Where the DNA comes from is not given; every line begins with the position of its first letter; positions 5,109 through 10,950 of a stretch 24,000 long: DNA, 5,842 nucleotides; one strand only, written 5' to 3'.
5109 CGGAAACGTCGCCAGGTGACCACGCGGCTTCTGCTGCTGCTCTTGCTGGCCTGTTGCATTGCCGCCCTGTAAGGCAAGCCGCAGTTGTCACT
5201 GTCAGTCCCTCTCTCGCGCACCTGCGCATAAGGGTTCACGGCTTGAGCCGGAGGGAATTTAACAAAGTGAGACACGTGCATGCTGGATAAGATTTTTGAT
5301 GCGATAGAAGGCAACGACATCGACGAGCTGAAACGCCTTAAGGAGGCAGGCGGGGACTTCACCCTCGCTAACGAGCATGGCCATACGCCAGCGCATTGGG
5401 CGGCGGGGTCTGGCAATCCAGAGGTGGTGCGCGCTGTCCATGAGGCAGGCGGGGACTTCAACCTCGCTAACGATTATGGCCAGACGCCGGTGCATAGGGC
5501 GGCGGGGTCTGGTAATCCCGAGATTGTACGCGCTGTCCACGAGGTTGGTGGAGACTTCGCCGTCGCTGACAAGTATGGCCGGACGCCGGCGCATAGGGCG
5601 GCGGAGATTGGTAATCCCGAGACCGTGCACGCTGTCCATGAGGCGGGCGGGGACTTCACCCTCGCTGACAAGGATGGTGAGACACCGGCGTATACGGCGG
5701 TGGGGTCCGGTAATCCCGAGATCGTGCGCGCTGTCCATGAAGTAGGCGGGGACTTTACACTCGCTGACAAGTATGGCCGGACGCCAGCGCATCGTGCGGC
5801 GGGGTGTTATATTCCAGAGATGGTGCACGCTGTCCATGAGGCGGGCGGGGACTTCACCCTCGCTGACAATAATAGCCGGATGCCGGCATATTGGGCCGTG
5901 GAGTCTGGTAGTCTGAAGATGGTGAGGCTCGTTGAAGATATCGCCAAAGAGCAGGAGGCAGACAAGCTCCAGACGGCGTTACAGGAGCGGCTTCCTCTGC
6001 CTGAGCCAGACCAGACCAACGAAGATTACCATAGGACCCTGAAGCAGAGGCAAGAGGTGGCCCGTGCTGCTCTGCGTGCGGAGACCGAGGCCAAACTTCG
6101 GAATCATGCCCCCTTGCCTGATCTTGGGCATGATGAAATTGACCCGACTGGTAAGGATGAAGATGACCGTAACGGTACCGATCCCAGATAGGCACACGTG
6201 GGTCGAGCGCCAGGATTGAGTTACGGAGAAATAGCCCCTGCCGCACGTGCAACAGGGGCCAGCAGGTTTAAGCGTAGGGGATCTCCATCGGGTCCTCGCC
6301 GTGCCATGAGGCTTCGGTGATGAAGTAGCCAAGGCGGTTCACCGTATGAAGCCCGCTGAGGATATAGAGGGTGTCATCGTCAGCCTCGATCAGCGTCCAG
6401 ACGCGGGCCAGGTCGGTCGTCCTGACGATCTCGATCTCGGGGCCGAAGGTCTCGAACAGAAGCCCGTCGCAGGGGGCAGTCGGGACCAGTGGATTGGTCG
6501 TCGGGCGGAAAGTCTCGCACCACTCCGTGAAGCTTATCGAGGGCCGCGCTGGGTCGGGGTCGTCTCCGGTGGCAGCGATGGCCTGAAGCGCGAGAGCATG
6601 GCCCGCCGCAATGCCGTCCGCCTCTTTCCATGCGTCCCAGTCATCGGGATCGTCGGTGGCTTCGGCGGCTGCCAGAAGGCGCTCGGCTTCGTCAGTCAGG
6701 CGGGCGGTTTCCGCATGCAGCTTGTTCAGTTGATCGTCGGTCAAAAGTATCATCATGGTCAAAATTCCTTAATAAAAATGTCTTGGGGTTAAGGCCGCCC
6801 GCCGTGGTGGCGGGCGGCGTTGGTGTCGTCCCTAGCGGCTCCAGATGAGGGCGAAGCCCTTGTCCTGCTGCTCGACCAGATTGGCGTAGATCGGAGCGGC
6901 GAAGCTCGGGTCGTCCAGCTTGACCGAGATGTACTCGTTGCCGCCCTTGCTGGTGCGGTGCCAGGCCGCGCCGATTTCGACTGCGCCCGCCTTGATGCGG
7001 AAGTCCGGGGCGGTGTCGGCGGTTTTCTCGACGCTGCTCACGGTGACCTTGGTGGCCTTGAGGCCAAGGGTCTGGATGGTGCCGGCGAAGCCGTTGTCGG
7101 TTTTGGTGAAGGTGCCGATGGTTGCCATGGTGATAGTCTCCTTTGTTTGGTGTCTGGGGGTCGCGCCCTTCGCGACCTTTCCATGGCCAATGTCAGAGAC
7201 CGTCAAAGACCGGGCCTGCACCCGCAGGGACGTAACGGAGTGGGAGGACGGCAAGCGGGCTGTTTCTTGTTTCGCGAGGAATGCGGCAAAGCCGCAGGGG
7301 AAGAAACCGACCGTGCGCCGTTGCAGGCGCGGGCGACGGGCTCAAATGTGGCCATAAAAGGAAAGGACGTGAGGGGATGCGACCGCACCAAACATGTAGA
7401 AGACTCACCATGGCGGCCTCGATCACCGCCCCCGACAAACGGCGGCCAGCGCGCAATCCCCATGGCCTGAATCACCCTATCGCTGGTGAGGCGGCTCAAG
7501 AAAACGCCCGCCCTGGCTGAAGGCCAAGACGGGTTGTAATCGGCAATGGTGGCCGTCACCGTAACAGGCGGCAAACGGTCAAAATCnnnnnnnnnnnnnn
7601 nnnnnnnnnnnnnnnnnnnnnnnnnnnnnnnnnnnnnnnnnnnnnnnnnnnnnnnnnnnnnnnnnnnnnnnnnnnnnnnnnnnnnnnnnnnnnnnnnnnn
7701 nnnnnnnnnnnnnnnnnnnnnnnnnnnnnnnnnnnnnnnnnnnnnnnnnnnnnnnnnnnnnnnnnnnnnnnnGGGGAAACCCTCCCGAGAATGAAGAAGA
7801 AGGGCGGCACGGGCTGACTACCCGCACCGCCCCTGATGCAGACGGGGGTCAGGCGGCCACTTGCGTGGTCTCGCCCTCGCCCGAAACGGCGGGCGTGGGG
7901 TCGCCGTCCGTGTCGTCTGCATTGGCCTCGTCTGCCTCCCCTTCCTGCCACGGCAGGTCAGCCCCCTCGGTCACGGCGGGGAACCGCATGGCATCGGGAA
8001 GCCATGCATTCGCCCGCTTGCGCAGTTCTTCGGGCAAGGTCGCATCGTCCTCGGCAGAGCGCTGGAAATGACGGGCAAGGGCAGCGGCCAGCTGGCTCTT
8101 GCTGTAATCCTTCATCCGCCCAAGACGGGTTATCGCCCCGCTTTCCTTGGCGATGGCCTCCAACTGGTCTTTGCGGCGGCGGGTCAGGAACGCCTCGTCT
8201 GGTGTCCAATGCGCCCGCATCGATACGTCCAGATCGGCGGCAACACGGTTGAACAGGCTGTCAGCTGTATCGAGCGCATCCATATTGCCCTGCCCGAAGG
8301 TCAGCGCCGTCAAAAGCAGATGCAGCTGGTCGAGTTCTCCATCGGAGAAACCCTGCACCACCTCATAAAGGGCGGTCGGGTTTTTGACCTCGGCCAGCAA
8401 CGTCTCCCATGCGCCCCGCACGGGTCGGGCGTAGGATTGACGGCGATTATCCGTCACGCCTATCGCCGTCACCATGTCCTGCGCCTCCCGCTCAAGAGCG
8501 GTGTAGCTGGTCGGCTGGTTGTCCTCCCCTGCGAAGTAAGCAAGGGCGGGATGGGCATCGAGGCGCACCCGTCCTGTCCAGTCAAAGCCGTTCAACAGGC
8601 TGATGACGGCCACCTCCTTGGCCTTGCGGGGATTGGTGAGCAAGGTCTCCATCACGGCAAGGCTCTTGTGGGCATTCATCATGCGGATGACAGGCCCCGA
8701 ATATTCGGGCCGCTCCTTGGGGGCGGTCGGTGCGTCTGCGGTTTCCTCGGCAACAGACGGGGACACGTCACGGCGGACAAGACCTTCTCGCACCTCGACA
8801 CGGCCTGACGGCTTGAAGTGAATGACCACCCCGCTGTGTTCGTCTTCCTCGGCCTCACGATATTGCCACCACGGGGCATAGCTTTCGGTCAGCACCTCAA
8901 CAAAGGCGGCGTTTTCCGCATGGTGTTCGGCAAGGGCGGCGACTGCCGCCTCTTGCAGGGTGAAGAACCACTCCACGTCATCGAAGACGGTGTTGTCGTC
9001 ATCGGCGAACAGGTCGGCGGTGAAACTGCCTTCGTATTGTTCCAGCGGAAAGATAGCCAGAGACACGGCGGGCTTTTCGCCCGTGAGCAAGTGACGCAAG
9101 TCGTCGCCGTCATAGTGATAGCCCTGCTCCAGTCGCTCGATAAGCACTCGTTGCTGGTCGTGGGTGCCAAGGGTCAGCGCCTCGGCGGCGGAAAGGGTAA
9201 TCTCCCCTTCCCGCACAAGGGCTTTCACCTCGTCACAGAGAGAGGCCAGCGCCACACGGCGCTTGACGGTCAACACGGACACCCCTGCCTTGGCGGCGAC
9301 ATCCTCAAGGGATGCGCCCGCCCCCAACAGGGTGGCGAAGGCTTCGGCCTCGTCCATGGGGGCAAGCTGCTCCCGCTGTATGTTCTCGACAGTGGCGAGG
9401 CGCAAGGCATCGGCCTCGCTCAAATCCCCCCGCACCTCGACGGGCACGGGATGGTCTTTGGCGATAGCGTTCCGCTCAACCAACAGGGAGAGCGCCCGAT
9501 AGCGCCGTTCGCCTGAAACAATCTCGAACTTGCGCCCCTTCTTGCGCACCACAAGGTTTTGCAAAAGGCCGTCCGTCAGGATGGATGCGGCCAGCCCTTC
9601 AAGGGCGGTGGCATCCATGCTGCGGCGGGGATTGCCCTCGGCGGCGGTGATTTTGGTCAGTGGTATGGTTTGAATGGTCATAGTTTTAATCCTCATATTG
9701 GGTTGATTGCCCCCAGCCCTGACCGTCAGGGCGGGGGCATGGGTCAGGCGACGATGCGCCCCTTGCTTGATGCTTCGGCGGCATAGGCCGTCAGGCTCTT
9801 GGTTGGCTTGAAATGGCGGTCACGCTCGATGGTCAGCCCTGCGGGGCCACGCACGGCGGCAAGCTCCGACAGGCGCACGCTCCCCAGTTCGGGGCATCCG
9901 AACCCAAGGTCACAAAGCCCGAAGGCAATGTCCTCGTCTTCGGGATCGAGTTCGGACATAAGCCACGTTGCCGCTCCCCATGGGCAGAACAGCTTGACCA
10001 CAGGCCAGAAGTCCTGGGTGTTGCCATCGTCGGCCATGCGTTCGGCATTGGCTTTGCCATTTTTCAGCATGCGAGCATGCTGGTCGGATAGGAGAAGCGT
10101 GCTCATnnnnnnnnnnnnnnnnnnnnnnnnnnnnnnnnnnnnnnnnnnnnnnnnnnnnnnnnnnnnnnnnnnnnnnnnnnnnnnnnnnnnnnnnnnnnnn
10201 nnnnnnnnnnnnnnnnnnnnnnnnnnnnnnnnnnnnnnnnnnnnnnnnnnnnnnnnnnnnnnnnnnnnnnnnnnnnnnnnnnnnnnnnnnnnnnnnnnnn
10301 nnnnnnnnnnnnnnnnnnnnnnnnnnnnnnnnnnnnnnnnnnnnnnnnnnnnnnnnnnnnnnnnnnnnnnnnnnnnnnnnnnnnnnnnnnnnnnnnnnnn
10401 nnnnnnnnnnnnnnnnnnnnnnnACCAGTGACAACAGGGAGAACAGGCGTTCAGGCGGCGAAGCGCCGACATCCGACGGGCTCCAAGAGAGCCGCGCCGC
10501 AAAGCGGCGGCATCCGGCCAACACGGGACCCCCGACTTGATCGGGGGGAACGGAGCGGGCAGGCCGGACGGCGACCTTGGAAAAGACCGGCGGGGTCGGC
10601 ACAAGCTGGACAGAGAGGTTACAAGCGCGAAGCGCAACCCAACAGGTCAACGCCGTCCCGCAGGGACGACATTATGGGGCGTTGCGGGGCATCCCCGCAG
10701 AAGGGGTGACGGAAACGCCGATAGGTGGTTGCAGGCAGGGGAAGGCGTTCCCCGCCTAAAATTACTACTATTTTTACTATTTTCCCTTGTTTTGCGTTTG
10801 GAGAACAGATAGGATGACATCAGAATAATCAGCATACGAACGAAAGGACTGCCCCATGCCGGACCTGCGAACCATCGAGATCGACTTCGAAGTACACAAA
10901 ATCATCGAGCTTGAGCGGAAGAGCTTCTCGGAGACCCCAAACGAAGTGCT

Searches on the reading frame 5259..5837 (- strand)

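Call 23: search_protein_families(library=pfam, proteins=[window:5259-5837:-], max_evalue=0.01)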
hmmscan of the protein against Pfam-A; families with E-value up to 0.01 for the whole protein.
window:5259-5837:- (192 aa): 0 families

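Call 39: search_protein_families(library=pfam, proteins=[window:5259-5837:-], max_evalue=0.1)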
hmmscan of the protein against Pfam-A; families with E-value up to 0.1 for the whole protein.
window:5259-5837:- (192 aa): 1 family
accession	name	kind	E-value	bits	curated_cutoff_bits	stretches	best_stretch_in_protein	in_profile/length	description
PF22336.2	RhiE-like_linker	-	0.027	14.9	27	0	97-131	26-58/67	RhiE-like, KS-MAT linker domain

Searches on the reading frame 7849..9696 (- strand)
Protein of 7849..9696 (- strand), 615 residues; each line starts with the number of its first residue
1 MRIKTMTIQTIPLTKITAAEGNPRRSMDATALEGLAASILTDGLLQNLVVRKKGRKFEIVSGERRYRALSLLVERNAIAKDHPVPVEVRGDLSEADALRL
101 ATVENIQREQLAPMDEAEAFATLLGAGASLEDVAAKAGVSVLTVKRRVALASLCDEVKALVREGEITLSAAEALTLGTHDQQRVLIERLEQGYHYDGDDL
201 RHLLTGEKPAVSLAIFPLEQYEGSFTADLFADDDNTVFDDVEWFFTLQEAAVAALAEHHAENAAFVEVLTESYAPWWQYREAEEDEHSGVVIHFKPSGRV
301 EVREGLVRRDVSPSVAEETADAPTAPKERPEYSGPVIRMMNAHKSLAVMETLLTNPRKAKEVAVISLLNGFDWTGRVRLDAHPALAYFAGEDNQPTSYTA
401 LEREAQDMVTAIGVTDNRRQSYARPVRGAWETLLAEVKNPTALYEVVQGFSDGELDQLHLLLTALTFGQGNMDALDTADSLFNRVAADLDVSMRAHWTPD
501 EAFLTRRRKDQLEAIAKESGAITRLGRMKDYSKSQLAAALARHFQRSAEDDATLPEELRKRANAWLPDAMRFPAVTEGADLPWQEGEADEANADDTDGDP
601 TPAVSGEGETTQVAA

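Call 23: search_protein_families(library=pfam, proteins=[window:7849-9696:-], max_evalue=0.01)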
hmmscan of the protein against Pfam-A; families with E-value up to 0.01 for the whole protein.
window:7849-9696:- (615 aa): 4 families
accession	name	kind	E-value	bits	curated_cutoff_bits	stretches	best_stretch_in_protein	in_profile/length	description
PF02195.25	ParB_N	-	1.5e-16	60.7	26.3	1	7-107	2-95/95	ParB N-terminal domain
PF17762.8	HTH_ParB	-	3.8e-08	33.9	22.6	1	109-188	1-82/102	ParB HTH domain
PF07506.17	RepB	-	0.00016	22.2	30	1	107-173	1-70/185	RepB plasmid partitioning protein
PF00356.27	LacI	-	0.0074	16.5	27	0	130-146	2-18/46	Bacterial regulatory proteins, lacI family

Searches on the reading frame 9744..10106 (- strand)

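Call 23: search_protein_families(library=pfam, proteins=[window:9744-10106:-], max_evalue=0.01)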
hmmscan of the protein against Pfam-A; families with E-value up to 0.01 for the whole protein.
window:9744-10106:- (120 aa): 1 family
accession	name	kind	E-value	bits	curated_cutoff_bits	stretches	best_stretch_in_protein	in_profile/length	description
PF11171.13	DUF2958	-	2.8e-45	153.6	21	1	4-119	1-111/111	Protein of unknown function (DUF2958)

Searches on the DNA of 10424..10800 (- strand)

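Call 86: search_dna_similar(query=window:10424-10800:-, collection=plasmids, mode=distant, max_rows=12)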
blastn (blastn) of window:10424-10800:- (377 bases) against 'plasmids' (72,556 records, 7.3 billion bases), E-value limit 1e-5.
Records with a match: 1; places in all: 1; records where one place covers at least 80% of the query: 0.
Best place of each record, by identity: 60-80% 1.
By first word of the organism name: Magnetospira 1.
By predicted mobility (MOB-suite, as given by PLSDB): mobilizable 1.
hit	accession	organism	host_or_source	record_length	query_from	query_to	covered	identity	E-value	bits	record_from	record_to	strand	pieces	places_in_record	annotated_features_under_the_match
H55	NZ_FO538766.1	Magnetospira sp. QH-2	-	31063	48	125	21%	78.5%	4e-7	64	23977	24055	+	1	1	hypothetical protein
